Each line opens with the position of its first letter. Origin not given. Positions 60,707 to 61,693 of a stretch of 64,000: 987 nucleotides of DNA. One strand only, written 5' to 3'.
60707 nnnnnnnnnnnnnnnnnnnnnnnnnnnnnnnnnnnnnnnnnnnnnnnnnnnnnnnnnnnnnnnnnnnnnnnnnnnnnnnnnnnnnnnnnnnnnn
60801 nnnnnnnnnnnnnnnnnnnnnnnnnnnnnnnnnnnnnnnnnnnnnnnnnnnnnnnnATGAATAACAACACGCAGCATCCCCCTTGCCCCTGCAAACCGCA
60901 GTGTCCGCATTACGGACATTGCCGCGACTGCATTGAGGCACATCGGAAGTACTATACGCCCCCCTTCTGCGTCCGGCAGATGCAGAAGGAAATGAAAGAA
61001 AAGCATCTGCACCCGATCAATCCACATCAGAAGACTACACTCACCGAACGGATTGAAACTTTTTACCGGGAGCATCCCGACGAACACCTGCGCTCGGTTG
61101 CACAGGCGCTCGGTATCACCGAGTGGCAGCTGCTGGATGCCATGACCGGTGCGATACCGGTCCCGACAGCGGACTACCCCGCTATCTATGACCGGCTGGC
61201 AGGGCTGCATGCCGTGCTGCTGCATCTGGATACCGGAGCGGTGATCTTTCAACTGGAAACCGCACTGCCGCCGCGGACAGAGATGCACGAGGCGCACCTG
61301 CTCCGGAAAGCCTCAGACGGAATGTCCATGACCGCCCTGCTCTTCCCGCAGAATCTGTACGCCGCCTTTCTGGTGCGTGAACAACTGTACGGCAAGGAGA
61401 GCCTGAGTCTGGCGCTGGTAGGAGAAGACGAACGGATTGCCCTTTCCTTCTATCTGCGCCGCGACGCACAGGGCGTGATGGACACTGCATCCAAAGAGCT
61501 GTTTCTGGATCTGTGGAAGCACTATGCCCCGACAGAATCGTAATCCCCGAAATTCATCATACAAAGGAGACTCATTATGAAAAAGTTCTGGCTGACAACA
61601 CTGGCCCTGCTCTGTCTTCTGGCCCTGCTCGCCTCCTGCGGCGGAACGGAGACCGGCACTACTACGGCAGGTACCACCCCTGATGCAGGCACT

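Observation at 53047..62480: Nine-gene operon: family-5 ABC importer bracketed by lipocalin-like lipoproteins and a Cys-rich/ChuX-like protein, a candidate tetrapyrrole or metal-chelate acquisition system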

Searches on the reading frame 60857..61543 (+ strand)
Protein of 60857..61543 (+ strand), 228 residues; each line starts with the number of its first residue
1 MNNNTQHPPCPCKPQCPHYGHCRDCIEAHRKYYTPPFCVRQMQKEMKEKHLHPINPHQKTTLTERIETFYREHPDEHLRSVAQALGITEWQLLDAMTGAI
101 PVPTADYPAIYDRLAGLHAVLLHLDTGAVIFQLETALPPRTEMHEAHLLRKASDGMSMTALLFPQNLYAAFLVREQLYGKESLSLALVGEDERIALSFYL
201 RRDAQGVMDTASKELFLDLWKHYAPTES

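Call 3: search_protein_families(library=pfam, proteins=[window:60857-61543:+], max_evalue=0.1)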
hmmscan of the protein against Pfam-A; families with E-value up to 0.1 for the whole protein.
window:60857-61543:+ (228 aa): 1 family
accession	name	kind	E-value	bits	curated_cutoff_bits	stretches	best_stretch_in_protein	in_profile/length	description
PF06228.19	ChuX_HutX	-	2.8e-06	27.7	25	1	82-205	1-123/134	Haem utilisation ChuX/HutX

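Call 4: search_protein_families(library=ncbifam, proteins=[window:60857-61543:+], max_evalue=0.1)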
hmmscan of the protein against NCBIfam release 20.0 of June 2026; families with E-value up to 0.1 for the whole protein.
window:60857-61543:+ (228 aa): 1 family
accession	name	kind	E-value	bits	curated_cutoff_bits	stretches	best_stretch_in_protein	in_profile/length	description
TIGR04108.1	HutX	equivalog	7e-11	42.2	110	1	69-217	4-152/154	heme utilization cystosolic carrier protein HutX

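Call 9: search_solved_structures(query=window:60857-61543:+, max_evalue=1, show_alignments=2)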
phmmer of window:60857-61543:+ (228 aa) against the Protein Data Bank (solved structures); distinct sequences matched with E-value up to 1: 4.
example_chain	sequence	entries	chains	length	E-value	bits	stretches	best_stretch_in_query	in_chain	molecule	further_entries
2hqv_A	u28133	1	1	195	0.021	18.4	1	71-204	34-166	AGR_C_4470p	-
2ovi_A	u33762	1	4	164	0.038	17.5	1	66-205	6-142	Hypothetical protein chuX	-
6u9j_A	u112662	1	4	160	0.041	17.4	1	66-205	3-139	Heme utilization carrier protein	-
3tlj_A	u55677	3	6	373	0.67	13.5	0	52-134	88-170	tRNA (guanine N2-)-methyltransferase Trm14 | Crystal structure of Trm14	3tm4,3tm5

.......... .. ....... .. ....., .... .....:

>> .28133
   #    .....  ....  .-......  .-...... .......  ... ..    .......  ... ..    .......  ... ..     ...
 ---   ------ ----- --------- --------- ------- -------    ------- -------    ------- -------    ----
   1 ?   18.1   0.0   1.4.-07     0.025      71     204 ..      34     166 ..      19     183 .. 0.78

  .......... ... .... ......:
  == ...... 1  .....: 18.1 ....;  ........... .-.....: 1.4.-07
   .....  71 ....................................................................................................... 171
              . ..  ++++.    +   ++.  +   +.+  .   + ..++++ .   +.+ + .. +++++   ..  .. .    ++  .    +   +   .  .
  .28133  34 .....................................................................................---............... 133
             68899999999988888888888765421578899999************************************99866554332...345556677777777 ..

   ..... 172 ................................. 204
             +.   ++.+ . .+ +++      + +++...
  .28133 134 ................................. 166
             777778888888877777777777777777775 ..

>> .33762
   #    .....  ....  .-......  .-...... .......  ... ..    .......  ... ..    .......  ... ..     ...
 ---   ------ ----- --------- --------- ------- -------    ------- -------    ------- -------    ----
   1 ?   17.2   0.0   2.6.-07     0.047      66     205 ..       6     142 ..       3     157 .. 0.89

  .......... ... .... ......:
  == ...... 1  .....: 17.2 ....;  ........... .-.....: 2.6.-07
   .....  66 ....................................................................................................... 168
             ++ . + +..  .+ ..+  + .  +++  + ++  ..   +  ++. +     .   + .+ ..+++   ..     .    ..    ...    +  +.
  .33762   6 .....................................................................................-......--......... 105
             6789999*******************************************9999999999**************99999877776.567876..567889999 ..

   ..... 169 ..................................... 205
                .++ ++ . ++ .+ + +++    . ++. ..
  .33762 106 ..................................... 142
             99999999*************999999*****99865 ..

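Call 11: find_homologous_proteins(query=window:60857-61543:+, max_evalue=0.001)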
Query window:60857-61543:+ (228 aa): 99 proteins with E <= 0.001 among 405 candidates.
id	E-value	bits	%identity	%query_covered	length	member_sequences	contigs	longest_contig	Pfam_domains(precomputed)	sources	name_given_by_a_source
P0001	2.8e-151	520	98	100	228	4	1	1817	PF06228.20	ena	-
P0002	9.7e-81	289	58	98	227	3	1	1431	PF06228.20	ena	-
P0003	1.8e-80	289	57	94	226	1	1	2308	PF06228.20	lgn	-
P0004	3.7e-80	288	57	96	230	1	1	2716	PF06228.20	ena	-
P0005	4.4e-80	287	59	98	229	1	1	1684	PF06228.20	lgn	-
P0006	8.7e-80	286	56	98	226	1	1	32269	PF06228.20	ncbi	-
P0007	1.5e-79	286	58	94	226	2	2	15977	PF06228.20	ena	-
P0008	2.8e-79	285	58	98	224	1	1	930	PF06228.20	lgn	-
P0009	3.4e-79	284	56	98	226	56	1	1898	PF06228.20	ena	-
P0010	5.5e-79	284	57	98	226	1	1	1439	PF06228.20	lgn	-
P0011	2.6e-78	282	58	98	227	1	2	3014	PF06228.20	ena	-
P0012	2.8e-78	281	57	98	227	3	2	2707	PF06228.20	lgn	-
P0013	7.8e-78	280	56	96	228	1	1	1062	PF06228.20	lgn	-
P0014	8.0e-78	280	56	96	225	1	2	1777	PF06228.20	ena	-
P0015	1.6e-77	279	58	94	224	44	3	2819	PF06228.20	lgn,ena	-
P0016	2.1e-77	279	56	95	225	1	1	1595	PF06228.20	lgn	-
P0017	2.3e-77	278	56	98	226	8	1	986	PF06228.20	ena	-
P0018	2.4e-77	278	56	95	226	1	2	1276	PF06228.20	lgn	-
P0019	2.7e-77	278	56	96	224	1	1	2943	PF06228.20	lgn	-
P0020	2.8e-77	278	57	94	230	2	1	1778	PF06228.20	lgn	-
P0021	2.9e-77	278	56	95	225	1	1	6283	PF06228.20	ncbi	-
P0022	3.0e-77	278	56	95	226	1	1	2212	PF06228.20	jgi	jgi:putative heme iron utilization protein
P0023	3.4e-77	278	55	98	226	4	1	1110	PF06228.20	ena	-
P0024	3.5e-77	278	56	95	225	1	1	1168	PF06228.20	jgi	jgi:putative heme iron utilization protein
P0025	4.4e-77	277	56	94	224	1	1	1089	PF06228.20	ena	-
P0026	4.4e-77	277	59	96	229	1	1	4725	PF06228.20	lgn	-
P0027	4.6e-77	277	56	95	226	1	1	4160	PF06228.20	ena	-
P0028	7.4e-77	277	56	98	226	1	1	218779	PF06228.20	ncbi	-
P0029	1.1e-76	276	56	98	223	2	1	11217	PF06228.20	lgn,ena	-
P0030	1.4e-76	276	56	95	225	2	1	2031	PF06228.20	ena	-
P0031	1.5e-76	276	55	96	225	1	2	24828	PF06228.20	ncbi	-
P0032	1.5e-76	276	55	97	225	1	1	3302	PF06228.20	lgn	-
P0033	1.8e-76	275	56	98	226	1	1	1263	PF06228.20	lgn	-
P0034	2.1e-76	275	56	94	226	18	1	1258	PF06228.20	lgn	-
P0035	2.1e-76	275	57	94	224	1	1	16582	PF06228.20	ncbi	-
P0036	2.4e-76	275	57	94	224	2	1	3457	PF06228.20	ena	-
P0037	3.1e-76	275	57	98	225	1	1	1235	PF06228.20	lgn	-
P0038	3.6e-76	275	55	98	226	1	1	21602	PF06228.20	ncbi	-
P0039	5.1e-76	274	56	95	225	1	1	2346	PF06228.20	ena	-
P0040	6.4e-76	274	56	94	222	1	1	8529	PF06228.20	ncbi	-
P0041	8.4e-76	273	55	98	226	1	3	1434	PF06228.20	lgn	-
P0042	2.6e-75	272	56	95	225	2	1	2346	PF06228.20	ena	-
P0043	4.7e-75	271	55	94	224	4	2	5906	PF06228.20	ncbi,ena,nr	ncbi:MAG: hypothetical protein IJX55_01890 [Clostridia bacterium]|nr:hypothetical protein [Clostridi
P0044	5.3e-75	271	56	94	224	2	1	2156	PF06228.20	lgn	-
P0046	1.0e-74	270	54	98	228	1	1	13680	PF06228.20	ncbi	-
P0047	1.4e-74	269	56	94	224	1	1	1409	PF06228.20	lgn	-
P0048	3.1e-74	268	56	94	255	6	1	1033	PF06228.20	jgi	jgi:putative heme iron utilization protein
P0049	4.0e-74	268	56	96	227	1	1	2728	PF06228.20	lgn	-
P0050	4.1e-74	268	56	96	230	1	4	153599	PF06228.20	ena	-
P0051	1.4e-73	266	52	96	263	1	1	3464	PF06228.20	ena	-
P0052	1.9e-73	266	55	94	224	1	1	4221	PF06228.20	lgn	-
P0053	2.2e-73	265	54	98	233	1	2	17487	PF06228.20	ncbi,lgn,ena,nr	ncbi:MAG: hypothetical protein IJV98_03255 [Clostridia bacterium]|nr:hypothetical protein [Clostridi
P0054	2.5e-73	265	55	94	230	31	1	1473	PF06228.20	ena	-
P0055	2.9e-73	265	55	96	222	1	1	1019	PF06228.20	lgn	-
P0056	4.2e-73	264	55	94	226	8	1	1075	PF06228.20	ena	-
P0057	5.7e-73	264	54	94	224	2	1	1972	PF06228.20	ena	-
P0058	6.1e-73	264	54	98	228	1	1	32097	PF06228.20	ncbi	-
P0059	7.7e-73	264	55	94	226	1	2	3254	PF06228.20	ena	-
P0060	8.2e-73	264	54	96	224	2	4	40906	PF06228.20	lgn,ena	-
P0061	2.3e-72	262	54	96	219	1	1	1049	PF06228.20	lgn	-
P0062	2.4e-72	262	55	92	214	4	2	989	PF06228.20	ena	-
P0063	3.2e-72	262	55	94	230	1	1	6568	PF06228.20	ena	-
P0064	3.4e-72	261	55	96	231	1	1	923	PF06228.20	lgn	-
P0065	3.8e-72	261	53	96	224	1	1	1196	PF06228.20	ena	-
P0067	1.1e-71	260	53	94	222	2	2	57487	PF06228.20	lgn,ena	-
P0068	2.0e-71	259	52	94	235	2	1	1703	PF06228.20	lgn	-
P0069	6.4e-71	257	54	94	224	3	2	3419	PF06228.20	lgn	-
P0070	8.7e-71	257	54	98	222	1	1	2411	PF06228.20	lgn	-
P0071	1.0e-70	257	51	94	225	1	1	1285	PF06228.20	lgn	-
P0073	4.0e-70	255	56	94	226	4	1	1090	PF06228.20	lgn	-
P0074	5.2e-70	254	55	94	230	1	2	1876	PF06228.20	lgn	-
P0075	9.6e-70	253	53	94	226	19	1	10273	PF06228.20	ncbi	-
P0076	2.8e-69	252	55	96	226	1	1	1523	PF06228.20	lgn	-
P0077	4.0e-69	251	55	94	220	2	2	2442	PF06228.20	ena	-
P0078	6.3e-69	251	53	96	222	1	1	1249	PF06228.20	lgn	-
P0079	1.0e-68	250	54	94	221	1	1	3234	PF06228.20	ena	-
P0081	1.3e-68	250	55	94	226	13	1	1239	PF06228.20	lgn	-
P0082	2.6e-68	249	54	92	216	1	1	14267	PF06228.20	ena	-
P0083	4.0e-68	248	48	98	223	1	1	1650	PF06228.20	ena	-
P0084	4.1e-68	248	53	96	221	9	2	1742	PF06228.20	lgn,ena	-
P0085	4.2e-68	248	52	93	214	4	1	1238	PF06228.20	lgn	-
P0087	4.9e-68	248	51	97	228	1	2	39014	PF06228.20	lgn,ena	-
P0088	8.3e-68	247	48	98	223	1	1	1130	PF06228.20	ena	-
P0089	2.1e-67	246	51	94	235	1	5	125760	-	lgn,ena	-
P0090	1.2e-66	243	51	96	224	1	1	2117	PF06228.20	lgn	-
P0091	1.2e-66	243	54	94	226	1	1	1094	PF06228.20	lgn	-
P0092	1.8e-65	240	53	92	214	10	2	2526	PF06228.20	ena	-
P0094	8.2e-65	237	54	92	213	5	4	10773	PF06228.20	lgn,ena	-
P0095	6.1e-57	212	56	78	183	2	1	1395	PF06228.20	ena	-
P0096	4.3e-55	206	53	82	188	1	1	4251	PF06228.20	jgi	jgi:putative heme iron utilization protein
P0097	1.4e-49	188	53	79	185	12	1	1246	PF06228.20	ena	-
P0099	2.1e-40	158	44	95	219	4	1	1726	PF06228.20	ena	-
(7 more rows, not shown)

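Call 12: find_encoding_contigs(protein=P0028, flank=10000, max_places=2)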
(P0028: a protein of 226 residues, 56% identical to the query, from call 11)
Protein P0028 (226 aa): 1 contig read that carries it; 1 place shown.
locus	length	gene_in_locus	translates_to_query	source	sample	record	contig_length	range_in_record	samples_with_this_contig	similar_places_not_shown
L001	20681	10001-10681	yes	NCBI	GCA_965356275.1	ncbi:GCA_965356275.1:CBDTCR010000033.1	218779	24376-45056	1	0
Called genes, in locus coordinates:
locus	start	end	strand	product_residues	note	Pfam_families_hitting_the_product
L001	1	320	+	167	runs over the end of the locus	PF18927:CrtO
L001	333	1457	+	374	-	PF06925:MGDG_synth, PF04101:Glyco_tran_28_C, PF13692:Glyco_trans_1_4 (weak), PF00534:Glycos_transf_1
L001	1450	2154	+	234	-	PF01569:PAP2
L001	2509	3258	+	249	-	-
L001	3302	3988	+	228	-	-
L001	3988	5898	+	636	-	PF00496:SBP_bac_5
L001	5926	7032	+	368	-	PF19300:BPD_transp_1_N (weak), PF00528:BPD_transp_1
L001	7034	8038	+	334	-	PF12911:OppC_N (weak), PF00528:BPD_transp_1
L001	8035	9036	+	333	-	PF00005:ABC_tran, PF13304:AAA_21 (weak), PF08352:oligo_HPY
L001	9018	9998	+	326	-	PF00005:ABC_tran, PF08352:oligo_HPY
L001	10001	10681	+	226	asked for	PF06228:ChuX_HutX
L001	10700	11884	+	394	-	-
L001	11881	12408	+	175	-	PF09719:C_GCAxxG_C_C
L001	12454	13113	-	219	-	PF04326:SLFN_AlbA_2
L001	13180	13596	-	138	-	PF11457:DUF3021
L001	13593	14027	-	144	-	PF04397:LytTR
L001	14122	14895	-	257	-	PF04542:Sigma70_r2, PF04539:Sigma70_r3, PF08281:Sigma70_r4_2 (weak), PF04545:Sigma70_r4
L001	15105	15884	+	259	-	PF01171:ATP_bind_3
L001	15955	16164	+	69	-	-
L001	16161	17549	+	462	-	PF00342:PGI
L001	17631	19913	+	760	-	PF03772:Competence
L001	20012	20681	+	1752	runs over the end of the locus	PF10091:Glycoamylase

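Call 13: find_encoding_contigs(protein=P0089, flank=10000, max_places=2)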
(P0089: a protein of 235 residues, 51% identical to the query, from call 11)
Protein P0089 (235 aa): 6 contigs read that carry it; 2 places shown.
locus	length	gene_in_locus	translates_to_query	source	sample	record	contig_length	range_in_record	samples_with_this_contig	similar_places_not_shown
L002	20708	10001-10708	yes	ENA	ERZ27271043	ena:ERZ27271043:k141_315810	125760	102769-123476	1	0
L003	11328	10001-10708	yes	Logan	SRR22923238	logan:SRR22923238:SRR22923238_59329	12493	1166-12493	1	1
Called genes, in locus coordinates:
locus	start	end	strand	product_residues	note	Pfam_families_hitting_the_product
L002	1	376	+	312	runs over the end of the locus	PF04204:HTS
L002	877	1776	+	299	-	PF12146:Hydrolase_4, PF00561:Abhydrolase_1 (weak), PF07859:Abhydrolase_3 (weak), PF12697:Abhydrolase_6 (weak)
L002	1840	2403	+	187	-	PF06228:ChuX_HutX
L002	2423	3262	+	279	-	-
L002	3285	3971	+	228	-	-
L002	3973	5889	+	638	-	PF00496:SBP_bac_5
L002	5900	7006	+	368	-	PF19300:BPD_transp_1_N (weak), PF00528:BPD_transp_1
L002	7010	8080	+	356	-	PF12911:OppC_N, PF00528:BPD_transp_1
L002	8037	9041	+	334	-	PF00005:ABC_tran, PF13304:AAA_21 (faint), PF08352:oligo_HPY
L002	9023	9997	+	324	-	PF00005:ABC_tran, PF08352:oligo_HPY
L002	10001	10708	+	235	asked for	-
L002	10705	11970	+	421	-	-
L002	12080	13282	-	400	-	PF00089:Trypsin, PF13365:Trypsin_2, PF00595:PDZ, PF13180:PDZ_2, PF17820:PDZ_6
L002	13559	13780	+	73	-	-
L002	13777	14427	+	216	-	-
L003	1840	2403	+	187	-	PF06228:ChuX_HutX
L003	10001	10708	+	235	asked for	-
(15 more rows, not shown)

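Call 14: find_encoding_contigs(protein=P0050, flank=10000, max_places=2)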
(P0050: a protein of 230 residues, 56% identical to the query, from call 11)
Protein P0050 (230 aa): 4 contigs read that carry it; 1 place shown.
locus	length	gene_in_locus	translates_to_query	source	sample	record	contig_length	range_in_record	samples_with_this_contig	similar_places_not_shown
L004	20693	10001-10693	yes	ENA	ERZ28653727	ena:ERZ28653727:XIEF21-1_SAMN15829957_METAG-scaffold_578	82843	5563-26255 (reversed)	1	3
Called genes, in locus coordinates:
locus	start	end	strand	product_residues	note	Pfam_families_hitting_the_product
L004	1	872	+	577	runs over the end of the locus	PF00664:ABC_membrane, PF00005:ABC_tran, PF02463:SMC_N (weak)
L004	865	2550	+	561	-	PF00664:ABC_membrane, PF00005:ABC_tran, PF02463:SMC_N (weak)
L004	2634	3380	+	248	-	-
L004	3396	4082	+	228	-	-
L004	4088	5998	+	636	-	PF00496:SBP_bac_5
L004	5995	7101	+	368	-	PF19300:BPD_transp_1_N (weak), PF00528:BPD_transp_1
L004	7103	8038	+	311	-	PF00528:BPD_transp_1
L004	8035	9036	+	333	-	PF00005:ABC_tran, PF13304:AAA_21 (weak), PF08352:oligo_HPY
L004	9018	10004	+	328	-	PF00005:ABC_tran, PF08352:oligo_HPY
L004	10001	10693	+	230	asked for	PF06228:ChuX_HutX (weak)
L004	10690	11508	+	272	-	PF13648:Lipocalin_4 (faint)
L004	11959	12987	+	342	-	PF01381:HTH_3, PF12844:HTH_19 (weak), PF13443:HTH_26 (weak), PF13560:HTH_31, PF12895:ANAPC3 (faint), PF13174:TPR_6 (faint), PF14559:TPR_19 (faint)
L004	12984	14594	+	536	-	PF00664:ABC_membrane, PF00005:ABC_tran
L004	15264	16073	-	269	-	PF08867:FRG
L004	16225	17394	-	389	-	PF14659:Phage_int_SAM_3 (weak), PF00589:Phage_integrase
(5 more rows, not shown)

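Call 50: predict_structure(alignment_id=A2)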
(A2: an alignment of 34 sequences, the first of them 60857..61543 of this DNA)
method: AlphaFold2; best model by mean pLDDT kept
length: 228 residues; sequences in the alignment: 34
mean_pLDDT: 86.2   pTM: 0.79
mean pLDDT of the five models: 86.2, 83.0, 82.5, 81.8, 77.9
residues with pLDDT >= 90: 108; 70-90: 103; 50-70: 10; < 50: 7
segments of 3 or more residues with pLDDT < 50: 1-6
pLDDT, mean of each block of 10 residues (from residue 1): 45 73 83 84 80 74 92 86 91 94 95 95 88 91 89 85 90 90 94 94 90 97 78
secondary structure, 60 per line:
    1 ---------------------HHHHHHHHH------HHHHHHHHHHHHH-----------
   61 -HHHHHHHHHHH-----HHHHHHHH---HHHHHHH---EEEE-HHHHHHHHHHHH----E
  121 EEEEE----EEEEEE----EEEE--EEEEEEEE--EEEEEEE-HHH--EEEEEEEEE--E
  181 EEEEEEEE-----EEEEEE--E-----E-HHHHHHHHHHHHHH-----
elements in order: H22-30 H37-49 H62-72 H78-85 H89-95 E99-102 H104-115 E120-125 E130-135 E140-143 E146-153 E156-162 E169-177 E180-188 E194-199 H210-223

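Call 53: fold_search(model_id=the predicted structure, library=pdb)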
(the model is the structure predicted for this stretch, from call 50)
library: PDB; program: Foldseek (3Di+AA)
matches with E <= 10: 1112; with E <= 0.001: 23
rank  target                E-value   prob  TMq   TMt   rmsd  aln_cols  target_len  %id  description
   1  6u9j_A                2.0e-12  1.00  0.63  0.88   2.0       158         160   19  Crystal structure of ChuX (released 2020-09-09)
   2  2ovi_A                5.3e-12  1.00  0.62  0.88   2.2       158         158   20  Structure of the Heme Binding Protein ChuX (released 2008-02-12)
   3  6u9j_B                6.2e-12  1.00  0.62  0.87   2.4       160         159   19  Crystal structure of ChuX (released 2020-09-09)
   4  2ovi_D                1.2e-11  1.00  0.61  0.87   2.4       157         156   20  Structure of the Heme Binding Protein ChuX (released 2008-02-12)
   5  2ph0_B                1.3e-11  1.00  0.64  0.88   2.2       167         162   18  Crystal structure of the Q6D2T7_ERWCT protein from Erwinia carotovora. NESG target EwR41. (released 2007-04-24)
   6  2ovi_C                2.0e-11  1.00  0.62  0.89   2.1       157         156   20  Structure of the Heme Binding Protein ChuX (released 2008-02-12)
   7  2ph0_A                4.2e-11  1.00  0.63  0.88   2.2       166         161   18  Crystal structure of the Q6D2T7_ERWCT protein from Erwinia carotovora. NESG target EwR41. (released 2007-04-24)
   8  2hqv                  4.4e-11  1.00  0.60  0.79   2.8       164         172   18  X-ray Crystal Structure of Protein AGR_C_4470 from Agrobacterium tumefaciens. Northeast Structural Genomics Consortium T (released 2006-09-19)
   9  5exv_B                5.5e-11  1.00  0.67  0.90   1.9       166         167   18  Crystal structure of heme binding protein HutX from Vibrio cholerae (released 2016-07-13)
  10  5exv_D                3.1e-09  1.00  0.66  0.90   2.0       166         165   18  Crystal structure of heme binding protein HutX from Vibrio cholerae (released 2016-07-13)
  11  5exv_C                1.9e-08  1.00  0.65  0.88   2.2       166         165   18  Crystal structure of heme binding protein HutX from Vibrio cholerae (released 2016-07-13)
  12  5exv_A                2.1e-08  1.00  0.63  0.86   2.1       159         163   19  Crystal structure of heme binding protein HutX from Vibrio cholerae (released 2016-07-13)
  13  4mgf_A                3.4e-07  1.00  0.59  0.40   5.2       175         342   12  Crystal structure of apo-PhuS, a heme-binding protein from Pseudomonas aeruginosa (released 2014-03-05)
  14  4mf9_B                3.6e-07  1.00  0.57  0.39   6.5       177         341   12  Crystal structure of holo-PhuS, a heme-binding protein from Pseudomonas aeruginosa (released 2014-03-05)
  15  4mf9_A                5.1e-07  1.00  0.56  0.38   6.4       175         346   12  Crystal structure of holo-PhuS, a heme-binding protein from Pseudomonas aeruginosa (released 2014-03-05)
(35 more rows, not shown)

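Call 76: search_protein_families(library=ncbifam, proteins=[L001:11881-12408:+], max_evalue=0.00001)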
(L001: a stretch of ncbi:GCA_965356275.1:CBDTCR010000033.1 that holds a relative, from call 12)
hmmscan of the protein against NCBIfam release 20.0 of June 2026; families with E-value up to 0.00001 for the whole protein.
L001:11881-12408:+ (175 aa): 3 families
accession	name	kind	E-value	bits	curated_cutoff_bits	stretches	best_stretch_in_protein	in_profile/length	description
TIGR01909.1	C_GCAxxG_C_C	subfamily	9.3e-20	70.9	47.4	1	20-128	1-102/120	C-GCAxxG-C-C family (seleno)protein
NF045669.1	DVU1555_fam_CGA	exception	5.2e-15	55.4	103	1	18-119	12-114/140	DVU_1555 family C-GCAxxG-C-C protein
NF045501.1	HUGP_GUXX-star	exception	4.6e-11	42.7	325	1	12-119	14-123/236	HUGP/GUXX-star fusion selenoprotein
